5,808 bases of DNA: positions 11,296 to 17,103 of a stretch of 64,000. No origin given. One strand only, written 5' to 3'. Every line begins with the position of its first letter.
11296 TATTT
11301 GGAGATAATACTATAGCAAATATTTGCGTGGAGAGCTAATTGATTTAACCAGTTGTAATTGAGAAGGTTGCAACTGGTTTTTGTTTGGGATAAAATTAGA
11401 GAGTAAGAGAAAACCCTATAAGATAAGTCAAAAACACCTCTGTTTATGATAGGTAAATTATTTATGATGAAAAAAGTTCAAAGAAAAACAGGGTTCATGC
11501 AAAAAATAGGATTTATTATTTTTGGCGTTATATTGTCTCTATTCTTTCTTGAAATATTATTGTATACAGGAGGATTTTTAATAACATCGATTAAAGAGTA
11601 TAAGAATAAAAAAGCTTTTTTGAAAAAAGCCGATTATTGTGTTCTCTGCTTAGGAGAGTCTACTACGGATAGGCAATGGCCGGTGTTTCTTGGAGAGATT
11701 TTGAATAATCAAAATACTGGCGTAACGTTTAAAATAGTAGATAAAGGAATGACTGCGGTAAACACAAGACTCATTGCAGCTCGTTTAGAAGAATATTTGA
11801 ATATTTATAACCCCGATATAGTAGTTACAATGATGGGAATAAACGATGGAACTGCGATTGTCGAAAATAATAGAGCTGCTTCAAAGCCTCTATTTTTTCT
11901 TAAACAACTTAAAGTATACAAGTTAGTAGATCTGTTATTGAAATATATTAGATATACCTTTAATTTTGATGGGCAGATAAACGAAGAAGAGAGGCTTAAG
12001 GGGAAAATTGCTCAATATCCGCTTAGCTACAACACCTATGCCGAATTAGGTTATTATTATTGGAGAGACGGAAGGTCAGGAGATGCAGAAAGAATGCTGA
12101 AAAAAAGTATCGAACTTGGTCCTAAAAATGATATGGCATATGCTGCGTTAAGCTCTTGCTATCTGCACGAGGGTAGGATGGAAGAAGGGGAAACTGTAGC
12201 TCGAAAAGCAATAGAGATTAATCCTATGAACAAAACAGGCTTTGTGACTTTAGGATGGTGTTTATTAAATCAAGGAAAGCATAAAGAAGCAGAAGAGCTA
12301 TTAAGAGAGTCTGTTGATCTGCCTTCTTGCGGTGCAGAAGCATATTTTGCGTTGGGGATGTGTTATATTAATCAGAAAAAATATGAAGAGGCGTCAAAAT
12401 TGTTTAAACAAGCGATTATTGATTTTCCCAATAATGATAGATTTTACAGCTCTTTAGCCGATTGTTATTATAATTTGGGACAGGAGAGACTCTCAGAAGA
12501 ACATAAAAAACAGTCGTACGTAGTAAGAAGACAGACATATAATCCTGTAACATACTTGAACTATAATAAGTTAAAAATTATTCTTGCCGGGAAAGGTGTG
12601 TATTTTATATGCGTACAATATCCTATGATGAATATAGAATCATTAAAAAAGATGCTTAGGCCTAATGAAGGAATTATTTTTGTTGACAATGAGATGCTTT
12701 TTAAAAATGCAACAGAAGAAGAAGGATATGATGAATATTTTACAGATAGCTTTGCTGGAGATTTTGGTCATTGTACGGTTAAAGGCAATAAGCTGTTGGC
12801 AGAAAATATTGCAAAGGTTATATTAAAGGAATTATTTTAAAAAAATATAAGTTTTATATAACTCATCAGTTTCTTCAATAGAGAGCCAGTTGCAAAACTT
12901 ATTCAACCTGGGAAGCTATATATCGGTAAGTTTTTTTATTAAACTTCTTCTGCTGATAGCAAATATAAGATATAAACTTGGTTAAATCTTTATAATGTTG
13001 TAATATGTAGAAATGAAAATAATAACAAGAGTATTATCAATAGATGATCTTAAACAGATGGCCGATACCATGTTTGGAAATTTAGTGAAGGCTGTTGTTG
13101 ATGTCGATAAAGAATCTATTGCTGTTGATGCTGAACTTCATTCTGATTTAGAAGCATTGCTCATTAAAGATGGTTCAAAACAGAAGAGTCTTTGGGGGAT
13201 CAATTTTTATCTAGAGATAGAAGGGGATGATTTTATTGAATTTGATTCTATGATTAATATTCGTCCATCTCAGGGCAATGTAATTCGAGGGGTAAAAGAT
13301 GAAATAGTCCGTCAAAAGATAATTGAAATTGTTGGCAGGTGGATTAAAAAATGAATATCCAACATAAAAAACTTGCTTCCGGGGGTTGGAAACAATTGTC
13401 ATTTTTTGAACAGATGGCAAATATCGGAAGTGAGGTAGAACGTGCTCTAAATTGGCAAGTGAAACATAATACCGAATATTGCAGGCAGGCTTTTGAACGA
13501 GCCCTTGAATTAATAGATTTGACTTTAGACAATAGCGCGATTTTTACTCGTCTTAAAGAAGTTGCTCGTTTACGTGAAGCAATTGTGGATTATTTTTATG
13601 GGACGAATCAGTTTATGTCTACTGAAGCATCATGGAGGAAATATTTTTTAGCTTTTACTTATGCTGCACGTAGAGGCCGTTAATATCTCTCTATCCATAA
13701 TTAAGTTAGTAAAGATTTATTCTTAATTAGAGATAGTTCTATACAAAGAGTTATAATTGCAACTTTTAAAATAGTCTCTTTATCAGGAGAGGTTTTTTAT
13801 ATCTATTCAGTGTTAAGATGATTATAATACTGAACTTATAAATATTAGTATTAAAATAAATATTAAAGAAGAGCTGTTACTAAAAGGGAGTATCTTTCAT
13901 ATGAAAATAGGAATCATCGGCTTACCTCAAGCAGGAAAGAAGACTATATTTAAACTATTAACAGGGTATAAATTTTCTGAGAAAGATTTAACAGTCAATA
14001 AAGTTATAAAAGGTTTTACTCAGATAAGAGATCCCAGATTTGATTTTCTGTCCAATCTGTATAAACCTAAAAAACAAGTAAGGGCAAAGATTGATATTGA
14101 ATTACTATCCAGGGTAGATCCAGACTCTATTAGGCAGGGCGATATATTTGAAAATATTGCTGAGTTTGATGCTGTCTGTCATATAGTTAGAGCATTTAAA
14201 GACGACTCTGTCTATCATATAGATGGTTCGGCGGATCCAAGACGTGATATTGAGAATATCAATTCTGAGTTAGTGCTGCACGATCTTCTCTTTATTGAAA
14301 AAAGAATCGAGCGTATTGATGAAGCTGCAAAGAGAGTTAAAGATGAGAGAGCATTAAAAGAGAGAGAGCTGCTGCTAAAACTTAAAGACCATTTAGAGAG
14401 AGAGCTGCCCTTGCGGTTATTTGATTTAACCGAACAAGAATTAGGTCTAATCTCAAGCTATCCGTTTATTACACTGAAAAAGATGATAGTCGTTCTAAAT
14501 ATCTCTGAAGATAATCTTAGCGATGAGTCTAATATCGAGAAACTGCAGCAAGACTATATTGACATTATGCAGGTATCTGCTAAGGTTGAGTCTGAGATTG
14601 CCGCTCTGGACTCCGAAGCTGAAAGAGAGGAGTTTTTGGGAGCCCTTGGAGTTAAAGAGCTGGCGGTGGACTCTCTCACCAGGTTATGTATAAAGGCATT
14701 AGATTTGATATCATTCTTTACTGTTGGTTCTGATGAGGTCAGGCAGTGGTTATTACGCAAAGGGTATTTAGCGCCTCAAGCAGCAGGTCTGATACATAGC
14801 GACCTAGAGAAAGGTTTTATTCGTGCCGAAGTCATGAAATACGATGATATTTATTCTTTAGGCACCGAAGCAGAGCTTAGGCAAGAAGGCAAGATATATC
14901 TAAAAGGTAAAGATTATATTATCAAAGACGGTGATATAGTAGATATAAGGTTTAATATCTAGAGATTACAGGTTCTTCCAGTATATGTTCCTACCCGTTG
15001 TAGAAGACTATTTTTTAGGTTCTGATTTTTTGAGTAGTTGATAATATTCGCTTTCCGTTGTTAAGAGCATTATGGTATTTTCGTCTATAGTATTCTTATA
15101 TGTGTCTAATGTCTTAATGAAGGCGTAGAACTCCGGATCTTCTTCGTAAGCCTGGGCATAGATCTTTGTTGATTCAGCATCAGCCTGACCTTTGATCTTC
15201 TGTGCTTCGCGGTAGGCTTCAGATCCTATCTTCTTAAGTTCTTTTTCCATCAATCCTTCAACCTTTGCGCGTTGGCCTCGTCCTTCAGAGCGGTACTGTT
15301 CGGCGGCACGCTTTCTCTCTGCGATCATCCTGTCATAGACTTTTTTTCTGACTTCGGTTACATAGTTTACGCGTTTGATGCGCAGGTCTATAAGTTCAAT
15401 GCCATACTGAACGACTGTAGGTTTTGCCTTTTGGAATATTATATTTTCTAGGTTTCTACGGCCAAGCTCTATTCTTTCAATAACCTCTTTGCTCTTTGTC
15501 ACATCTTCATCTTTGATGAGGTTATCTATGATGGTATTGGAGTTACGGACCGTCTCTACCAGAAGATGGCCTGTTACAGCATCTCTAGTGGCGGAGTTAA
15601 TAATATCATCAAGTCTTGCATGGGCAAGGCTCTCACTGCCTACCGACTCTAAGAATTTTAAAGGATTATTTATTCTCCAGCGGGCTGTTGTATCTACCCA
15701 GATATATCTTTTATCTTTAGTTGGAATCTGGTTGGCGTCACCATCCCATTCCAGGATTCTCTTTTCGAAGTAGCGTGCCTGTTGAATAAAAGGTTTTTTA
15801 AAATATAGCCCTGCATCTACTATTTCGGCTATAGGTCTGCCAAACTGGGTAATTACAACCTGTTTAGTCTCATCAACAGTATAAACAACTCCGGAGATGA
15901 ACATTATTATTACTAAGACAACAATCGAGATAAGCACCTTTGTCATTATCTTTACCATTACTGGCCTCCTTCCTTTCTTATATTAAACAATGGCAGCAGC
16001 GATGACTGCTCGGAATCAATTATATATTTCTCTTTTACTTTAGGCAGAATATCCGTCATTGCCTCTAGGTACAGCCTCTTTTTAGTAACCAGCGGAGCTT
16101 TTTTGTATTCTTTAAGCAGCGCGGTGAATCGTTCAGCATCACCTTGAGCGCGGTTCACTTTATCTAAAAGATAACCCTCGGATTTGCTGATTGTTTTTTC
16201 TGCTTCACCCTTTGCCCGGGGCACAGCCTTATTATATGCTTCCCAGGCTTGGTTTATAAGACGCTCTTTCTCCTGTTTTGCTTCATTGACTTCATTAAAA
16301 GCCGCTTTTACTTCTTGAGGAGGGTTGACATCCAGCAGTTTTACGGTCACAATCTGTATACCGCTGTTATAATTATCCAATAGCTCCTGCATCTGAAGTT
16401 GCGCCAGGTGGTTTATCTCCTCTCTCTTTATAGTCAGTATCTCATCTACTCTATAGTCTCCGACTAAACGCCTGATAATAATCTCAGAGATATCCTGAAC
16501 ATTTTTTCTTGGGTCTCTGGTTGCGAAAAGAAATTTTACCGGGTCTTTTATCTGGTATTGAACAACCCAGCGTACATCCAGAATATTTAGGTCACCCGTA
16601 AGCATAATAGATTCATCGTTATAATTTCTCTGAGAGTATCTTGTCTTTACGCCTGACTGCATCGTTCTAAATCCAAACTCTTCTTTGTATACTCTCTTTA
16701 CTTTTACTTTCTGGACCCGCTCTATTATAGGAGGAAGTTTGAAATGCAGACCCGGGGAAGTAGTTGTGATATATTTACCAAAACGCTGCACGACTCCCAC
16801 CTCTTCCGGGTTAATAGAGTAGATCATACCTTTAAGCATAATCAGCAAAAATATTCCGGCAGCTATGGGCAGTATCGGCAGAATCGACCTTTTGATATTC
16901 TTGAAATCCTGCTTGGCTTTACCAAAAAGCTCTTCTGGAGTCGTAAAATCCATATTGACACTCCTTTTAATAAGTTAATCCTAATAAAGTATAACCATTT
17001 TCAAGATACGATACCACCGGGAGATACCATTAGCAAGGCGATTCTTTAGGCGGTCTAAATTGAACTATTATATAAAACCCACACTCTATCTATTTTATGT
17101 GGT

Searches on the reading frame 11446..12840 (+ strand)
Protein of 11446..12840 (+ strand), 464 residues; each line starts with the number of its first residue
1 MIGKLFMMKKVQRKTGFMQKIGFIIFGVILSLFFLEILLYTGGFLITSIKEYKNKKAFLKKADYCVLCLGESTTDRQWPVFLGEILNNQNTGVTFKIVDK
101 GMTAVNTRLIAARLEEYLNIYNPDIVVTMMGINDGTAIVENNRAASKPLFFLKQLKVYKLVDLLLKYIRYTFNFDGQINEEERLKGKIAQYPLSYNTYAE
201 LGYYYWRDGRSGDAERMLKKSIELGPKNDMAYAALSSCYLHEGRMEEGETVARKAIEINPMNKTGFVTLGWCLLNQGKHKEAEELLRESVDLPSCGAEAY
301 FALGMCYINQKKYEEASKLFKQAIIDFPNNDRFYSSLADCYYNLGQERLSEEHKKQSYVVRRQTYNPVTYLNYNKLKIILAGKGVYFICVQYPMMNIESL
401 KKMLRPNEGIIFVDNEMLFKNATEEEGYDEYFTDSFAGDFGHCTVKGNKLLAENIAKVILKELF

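Call 65: search_protein_families(library=pfam, proteins=[window:11446-12840:+], max_evalue=0.0001)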
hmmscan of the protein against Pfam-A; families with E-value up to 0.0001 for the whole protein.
window:11446-12840:+ (464 aa): 15 families
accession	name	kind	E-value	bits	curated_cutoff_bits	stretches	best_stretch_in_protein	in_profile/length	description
PF07719.23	TPR_2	-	6.2e-22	76.3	27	1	297-330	1-34/34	Tetratricopeptide repeat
PF13431.12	TPR_17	-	5.8e-20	70.3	24.4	0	319-347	1-29/34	Tetratricopeptide repeat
PF13181.12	TPR_8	-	5.4e-18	64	25.7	1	297-324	1-28/34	Tetratricopeptide repeat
PF14559.12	TPR_19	-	1.5e-16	60.9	25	1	310-346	4-40/68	Tetratricopeptide repeat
PF00515.34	TPR_1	-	2.2e-16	59.3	27.8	1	297-324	1-28/34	Tetratricopeptide repeat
PF13424.12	TPR_12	-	1.2e-15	57.9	30.1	0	234-292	8-74/77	Tetratricopeptide repeat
PF13432.12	TPR_16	-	1.3e-15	57.9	32.7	2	201-260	3-62/65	Tetratricopeptide repeat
PF13428.12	TPR_14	-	2.3e-14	52.9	23.5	0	298-339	2-43/44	Tetratricopeptide repeat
PF12895.13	ANAPC3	-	4.9e-10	40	27.2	1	251-321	11-80/82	Anaphase-promoting complex, cyclosome, subunit 3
PF13174.12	TPR_6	-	6.4e-10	39.5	26.3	0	298-329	1-32/33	Tetratricopeptide repeat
PF13374.12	TPR_10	-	1.7e-09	37.9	27.5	0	269-291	8-30/42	Tetratricopeptide repeat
PF13176.12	TPR_7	-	2.3e-07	30.8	27.9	0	299-323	1-25/36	Tetratricopeptide repeat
PF13414.12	TPR_11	-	2.5e-07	30.7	26.8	0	307-345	4-42/42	TPR repeat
PF25062.1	ARM_TT21_N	-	3.3e-07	30.7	40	1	227-329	98-200/222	Tetratricopeptide repeat protein 21 N-terminal ARM repeat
PF07721.20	TPR_4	-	1.1e-05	26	27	0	268-288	6-26/26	Tetratricopeptide repeat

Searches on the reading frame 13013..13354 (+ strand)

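Call 81: search_protein_families(library=pfam, proteins=[window:13013-13354:+], max_evalue=0.0001)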
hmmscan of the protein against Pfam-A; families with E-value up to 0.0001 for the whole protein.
window:13013-13354:+ (113 aa): 1 family
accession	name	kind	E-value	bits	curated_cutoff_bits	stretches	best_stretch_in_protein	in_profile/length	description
PF18924.5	DUF5674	-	4.4e-32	110.8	27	1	3-109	2-108/109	Protein of unknown function (DUF5674)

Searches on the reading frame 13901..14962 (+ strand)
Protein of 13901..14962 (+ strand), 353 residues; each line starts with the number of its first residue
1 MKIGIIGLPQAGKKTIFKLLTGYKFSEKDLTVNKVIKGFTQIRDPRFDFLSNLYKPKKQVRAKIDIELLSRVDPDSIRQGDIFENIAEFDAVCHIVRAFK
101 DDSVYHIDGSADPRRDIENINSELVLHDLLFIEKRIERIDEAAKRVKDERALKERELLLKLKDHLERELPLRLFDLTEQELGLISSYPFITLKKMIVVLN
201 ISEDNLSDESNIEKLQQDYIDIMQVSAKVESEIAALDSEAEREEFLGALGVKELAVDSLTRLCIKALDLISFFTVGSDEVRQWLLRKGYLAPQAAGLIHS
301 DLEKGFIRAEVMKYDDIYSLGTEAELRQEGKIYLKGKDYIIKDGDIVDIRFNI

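Call 81: search_protein_families(library=pfam, proteins=[window:13901-14962:+], max_evalue=0.0001)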
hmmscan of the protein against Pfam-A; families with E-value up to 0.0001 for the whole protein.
window:13901-14962:+ (353 aa): 1 family
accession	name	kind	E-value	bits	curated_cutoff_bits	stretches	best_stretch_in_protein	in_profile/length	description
PF06071.19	YchF-GTPase_C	-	1.1e-35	122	27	1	269-352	1-84/84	Protein of unknown function (DUF933)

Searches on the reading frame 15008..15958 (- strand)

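Call 81: search_protein_families(library=pfam, proteins=[window:15008-15958:-], max_evalue=0.0001)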
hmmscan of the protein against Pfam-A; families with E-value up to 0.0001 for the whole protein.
window:15008-15958:- (316 aa): 1 family
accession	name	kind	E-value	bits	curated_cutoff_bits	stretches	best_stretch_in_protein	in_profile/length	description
PF01145.31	Band_7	-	3.6e-23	83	23.6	1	27-226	2-174/176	SPFH domain / Band 7 family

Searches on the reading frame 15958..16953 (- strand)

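Call 81: search_protein_families(library=pfam, proteins=[window:15958-16953:-], max_evalue=0.0001)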
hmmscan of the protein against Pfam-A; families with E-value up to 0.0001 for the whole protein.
window:15958-16953:- (331 aa): 1 family
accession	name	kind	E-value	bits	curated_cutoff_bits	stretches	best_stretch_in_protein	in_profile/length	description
PF01145.31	Band_7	-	5.4e-28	98.7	23.6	1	46-236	2-172/176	SPFH domain / Band 7 family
